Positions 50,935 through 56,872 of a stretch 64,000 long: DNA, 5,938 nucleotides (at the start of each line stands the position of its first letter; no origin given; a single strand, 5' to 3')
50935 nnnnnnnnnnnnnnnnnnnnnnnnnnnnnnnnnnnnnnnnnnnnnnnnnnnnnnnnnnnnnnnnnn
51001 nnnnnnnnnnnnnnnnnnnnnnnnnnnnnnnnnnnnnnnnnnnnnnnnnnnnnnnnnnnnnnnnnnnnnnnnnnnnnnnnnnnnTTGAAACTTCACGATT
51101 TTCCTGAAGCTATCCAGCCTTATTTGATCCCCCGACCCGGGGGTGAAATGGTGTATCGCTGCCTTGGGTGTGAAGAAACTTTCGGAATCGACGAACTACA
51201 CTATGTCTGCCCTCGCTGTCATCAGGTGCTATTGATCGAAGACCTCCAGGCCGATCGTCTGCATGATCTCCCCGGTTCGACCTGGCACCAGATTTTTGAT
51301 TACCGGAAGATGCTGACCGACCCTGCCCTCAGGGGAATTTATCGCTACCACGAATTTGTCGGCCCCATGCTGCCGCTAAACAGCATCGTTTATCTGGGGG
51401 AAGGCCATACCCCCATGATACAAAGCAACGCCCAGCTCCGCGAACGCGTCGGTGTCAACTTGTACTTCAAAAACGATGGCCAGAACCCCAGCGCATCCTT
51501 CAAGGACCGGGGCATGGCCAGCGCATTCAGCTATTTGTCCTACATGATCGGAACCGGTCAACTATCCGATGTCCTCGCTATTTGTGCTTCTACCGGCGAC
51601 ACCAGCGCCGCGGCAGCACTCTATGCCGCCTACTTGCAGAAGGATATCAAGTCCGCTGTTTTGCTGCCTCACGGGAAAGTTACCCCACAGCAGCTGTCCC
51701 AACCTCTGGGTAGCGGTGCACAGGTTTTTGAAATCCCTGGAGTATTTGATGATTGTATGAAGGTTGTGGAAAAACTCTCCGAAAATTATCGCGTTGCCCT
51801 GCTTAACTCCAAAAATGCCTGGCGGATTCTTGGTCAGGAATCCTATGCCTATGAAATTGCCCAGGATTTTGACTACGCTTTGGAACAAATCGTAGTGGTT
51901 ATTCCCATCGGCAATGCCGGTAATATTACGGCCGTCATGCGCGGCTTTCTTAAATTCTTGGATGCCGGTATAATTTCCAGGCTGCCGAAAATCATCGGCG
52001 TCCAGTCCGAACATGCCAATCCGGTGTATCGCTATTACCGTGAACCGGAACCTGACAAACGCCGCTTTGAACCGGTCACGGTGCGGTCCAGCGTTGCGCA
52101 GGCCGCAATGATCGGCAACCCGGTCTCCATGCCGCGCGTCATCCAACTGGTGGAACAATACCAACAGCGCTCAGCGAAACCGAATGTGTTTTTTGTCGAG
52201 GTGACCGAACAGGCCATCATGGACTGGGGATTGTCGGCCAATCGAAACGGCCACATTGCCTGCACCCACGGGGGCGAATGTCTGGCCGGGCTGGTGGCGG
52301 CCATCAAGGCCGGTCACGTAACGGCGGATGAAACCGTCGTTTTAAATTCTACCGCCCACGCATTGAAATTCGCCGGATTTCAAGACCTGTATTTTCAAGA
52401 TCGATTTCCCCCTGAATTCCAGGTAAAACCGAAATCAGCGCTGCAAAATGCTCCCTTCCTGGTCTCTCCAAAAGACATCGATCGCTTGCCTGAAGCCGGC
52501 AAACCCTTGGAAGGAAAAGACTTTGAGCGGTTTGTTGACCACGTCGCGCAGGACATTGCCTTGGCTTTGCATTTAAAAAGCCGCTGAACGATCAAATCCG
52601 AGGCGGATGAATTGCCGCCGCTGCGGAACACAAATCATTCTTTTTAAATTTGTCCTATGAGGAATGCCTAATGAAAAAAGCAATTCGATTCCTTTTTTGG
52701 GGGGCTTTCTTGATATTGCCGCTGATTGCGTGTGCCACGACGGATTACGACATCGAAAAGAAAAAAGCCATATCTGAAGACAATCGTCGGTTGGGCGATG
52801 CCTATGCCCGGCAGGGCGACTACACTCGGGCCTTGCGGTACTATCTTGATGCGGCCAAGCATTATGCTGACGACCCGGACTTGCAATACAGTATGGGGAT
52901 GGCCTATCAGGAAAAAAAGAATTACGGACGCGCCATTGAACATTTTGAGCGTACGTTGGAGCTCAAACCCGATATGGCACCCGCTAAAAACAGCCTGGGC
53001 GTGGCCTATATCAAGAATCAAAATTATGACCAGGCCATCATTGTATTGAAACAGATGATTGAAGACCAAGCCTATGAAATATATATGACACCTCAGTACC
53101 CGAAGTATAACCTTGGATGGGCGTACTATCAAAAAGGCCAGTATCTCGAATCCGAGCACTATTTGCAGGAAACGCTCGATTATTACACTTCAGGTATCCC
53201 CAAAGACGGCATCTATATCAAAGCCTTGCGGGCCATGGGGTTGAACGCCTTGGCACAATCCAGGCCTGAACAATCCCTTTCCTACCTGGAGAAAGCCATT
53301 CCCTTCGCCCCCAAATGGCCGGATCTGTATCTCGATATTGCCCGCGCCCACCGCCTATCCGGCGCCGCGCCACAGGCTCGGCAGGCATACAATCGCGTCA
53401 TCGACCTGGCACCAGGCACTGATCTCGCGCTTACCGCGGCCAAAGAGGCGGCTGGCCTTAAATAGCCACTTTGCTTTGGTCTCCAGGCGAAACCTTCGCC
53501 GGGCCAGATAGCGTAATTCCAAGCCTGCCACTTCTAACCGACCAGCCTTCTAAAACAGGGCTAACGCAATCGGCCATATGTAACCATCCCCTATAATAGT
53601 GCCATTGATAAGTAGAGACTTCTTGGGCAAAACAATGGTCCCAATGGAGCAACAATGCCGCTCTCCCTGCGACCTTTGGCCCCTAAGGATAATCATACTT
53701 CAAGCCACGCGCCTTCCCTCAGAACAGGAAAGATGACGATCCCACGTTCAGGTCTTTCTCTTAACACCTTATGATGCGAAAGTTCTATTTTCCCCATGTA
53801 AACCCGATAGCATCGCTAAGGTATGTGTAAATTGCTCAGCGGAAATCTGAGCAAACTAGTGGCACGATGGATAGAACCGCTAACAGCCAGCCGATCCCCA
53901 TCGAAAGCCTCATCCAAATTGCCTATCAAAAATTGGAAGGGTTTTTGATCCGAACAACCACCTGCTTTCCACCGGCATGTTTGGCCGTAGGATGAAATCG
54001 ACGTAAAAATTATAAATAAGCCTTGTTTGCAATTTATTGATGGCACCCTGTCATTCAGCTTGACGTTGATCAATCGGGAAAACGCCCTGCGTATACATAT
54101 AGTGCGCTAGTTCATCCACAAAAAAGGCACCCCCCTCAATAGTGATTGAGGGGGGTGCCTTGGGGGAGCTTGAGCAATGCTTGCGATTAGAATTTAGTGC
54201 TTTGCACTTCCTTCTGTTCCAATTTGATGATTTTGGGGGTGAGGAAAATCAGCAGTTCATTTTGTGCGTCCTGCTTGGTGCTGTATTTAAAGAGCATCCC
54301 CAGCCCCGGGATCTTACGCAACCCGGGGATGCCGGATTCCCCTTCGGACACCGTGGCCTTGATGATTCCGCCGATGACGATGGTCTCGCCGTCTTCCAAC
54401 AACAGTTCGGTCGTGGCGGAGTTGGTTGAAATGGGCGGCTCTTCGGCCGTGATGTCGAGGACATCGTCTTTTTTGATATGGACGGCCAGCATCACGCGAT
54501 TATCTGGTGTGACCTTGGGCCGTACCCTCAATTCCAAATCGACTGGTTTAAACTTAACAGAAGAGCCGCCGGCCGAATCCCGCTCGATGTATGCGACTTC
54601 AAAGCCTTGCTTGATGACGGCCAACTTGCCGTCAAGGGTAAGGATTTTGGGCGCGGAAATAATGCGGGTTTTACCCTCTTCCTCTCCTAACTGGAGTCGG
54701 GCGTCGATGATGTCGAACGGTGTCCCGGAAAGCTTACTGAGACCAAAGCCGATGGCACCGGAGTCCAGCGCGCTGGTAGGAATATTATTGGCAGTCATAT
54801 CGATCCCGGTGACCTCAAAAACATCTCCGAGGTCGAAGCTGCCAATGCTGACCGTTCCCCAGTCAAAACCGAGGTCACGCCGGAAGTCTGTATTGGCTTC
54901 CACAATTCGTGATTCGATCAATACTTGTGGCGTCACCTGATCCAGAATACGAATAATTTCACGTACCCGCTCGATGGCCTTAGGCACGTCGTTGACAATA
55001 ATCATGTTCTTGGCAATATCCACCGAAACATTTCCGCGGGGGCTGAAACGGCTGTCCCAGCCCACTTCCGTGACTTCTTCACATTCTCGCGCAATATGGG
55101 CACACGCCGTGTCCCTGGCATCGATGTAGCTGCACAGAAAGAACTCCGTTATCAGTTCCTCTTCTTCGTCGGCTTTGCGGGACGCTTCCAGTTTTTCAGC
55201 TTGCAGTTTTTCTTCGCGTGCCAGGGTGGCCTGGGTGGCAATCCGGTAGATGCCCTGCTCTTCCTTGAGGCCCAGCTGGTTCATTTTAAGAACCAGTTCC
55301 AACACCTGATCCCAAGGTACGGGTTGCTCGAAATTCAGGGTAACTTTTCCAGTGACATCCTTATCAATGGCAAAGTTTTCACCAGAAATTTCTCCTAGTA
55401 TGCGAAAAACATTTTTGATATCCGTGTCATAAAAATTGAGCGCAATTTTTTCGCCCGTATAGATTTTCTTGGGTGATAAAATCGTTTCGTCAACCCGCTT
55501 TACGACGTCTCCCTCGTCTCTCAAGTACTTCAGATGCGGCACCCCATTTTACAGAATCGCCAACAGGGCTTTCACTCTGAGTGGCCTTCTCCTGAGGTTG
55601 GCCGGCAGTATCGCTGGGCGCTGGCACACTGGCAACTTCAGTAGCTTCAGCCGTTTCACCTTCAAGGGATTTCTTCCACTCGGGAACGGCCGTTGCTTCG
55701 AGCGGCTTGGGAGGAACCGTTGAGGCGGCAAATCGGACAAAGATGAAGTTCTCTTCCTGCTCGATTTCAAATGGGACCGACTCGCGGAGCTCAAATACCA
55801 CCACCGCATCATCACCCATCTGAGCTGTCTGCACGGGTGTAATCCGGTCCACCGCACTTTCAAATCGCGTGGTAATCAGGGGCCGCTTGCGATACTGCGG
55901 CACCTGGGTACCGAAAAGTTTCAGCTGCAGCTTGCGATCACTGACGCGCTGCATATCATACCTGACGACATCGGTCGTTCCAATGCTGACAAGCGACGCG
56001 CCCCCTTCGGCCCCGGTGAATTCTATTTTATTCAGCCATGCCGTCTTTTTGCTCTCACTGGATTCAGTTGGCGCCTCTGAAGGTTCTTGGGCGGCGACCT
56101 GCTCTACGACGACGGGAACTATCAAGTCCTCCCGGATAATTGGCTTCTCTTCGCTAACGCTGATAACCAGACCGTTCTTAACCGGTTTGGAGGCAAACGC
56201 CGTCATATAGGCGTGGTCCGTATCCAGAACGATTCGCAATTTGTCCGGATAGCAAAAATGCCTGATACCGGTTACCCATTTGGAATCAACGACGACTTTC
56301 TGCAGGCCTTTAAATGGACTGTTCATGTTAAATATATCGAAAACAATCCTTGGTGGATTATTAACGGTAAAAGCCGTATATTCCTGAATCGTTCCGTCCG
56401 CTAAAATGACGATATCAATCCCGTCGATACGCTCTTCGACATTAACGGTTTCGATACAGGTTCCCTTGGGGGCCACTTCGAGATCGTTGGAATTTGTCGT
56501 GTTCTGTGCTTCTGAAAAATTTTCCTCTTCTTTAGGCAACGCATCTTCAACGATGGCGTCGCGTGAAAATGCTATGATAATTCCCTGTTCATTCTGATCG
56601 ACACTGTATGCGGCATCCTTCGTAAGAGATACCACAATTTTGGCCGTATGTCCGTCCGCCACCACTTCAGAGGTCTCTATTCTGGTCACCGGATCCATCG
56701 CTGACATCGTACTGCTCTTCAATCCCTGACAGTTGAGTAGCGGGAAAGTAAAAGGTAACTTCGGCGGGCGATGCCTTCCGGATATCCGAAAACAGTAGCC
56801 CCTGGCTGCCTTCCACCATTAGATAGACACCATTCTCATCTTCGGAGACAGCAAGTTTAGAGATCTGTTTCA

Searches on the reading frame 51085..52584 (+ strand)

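Call 47: search_protein_families(library=pfam, proteins=[window:51085-52584:+], max_evalue=0.00001)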
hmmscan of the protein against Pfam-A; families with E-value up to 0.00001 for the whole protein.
window:51085-52584:+ (500 aa): 1 family
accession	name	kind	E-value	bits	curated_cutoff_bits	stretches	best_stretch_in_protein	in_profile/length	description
PF00291.31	PALP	-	3.5e-47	161.6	35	1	104-421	3-292/295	Pyridoxal-phosphate dependent enzyme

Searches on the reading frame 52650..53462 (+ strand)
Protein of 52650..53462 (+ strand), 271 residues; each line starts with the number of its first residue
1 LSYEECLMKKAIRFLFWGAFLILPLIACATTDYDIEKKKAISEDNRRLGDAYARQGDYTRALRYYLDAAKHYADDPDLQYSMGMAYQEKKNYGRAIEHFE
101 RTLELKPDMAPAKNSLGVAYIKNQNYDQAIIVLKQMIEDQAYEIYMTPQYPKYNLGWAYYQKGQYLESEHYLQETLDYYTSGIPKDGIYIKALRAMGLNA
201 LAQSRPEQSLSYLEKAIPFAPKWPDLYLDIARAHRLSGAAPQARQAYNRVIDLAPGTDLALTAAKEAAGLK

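Call 47: search_protein_families(library=pfam, proteins=[window:52650-53462:+], max_evalue=0.00001)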
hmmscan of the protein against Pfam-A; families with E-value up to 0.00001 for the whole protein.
window:52650-53462:+ (271 aa): 15 families
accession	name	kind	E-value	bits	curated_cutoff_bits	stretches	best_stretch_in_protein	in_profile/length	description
PF07719.23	TPR_2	-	2e-28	96.6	27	0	77-108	2-33/34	Tetratricopeptide repeat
PF00515.34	TPR_1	-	4e-23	80.6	27.8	1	77-108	2-33/34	Tetratricopeptide repeat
PF13424.12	TPR_12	-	1.7e-22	79.9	30.1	2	153-220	7-75/77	Tetratricopeptide repeat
PF13432.12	TPR_16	-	6.8e-22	78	32.7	2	47-109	2-64/65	Tetratricopeptide repeat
PF13181.12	TPR_8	-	1.2e-18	66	25.7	0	78-108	3-33/34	Tetratricopeptide repeat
PF14559.12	TPR_19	-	7.4e-17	61.9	25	1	88-140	3-55/68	Tetratricopeptide repeat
PF13428.12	TPR_14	-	4.3e-14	52.1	23.5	0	46-80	5-39/44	Tetratricopeptide repeat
PF13176.12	TPR_7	-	2e-12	46.6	27.9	0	47-72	4-29/36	Tetratricopeptide repeat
PF13174.12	TPR_6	-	2.4e-12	47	26.3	0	47-74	5-32/33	Tetratricopeptide repeat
PF13374.12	TPR_10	-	6.8e-12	45.4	27.5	0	154-178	7-31/42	Tetratricopeptide repeat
PF13414.12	TPR_11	-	3.1e-10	40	26.8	0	49-89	1-41/42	TPR repeat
PF13431.12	TPR_17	-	4.5e-09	36.3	24.4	0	64-97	1-34/34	Tetratricopeptide repeat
PF13371.12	TPR_9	-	1.6e-08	34.8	35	0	50-109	3-62/73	Tetratricopeptide repeat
PF24575.1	TPR_Slam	-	8e-07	29.9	35.2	1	74-129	45-100/104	Surface lipoprotein assembly modifier, N-terminal TPR repeats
PF25062.1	ARM_TT21_N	-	1.8e-06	28.3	40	1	52-256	4-200/222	Tetratricopeptide repeat protein 21 N-terminal ARM repeat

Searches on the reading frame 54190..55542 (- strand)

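Call 47: search_protein_families(library=pfam, proteins=[window:54190-55542:-], max_evalue=0.00001)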
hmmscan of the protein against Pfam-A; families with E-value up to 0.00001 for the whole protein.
window:54190-55542:- (451 aa): 4 families
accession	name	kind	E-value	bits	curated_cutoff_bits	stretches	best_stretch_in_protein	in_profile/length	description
PF00263.26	Secretin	-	2.2e-43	148.2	27.5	1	287-440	3-169/169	Bacterial type II and III secretion system protein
PF21305.2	type_II_gspD_N0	-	1.8e-11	44.2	27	1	35-101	1-71/71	GspD-like, N0 domain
PF03958.22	Secretin_N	-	3.4e-07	30.8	28.2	1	139-205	8-68/69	Bacterial type II/III secretion system short domain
PF07660.19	STN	-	9.2e-07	29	28.4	0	56-102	2-50/52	Secretin and TonB N terminus short domain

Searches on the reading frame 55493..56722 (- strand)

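Call 47: search_protein_families(library=pfam, proteins=[window:55493-56722:-], max_evalue=0.00001)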
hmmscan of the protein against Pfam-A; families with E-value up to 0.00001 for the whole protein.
window:55493-56722:- (410 aa): 1 family
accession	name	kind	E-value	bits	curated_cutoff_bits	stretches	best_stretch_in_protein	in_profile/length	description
PF11741.13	AMIN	-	1.7e-16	60.6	20.5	1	95-188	4-100/101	AMIN domain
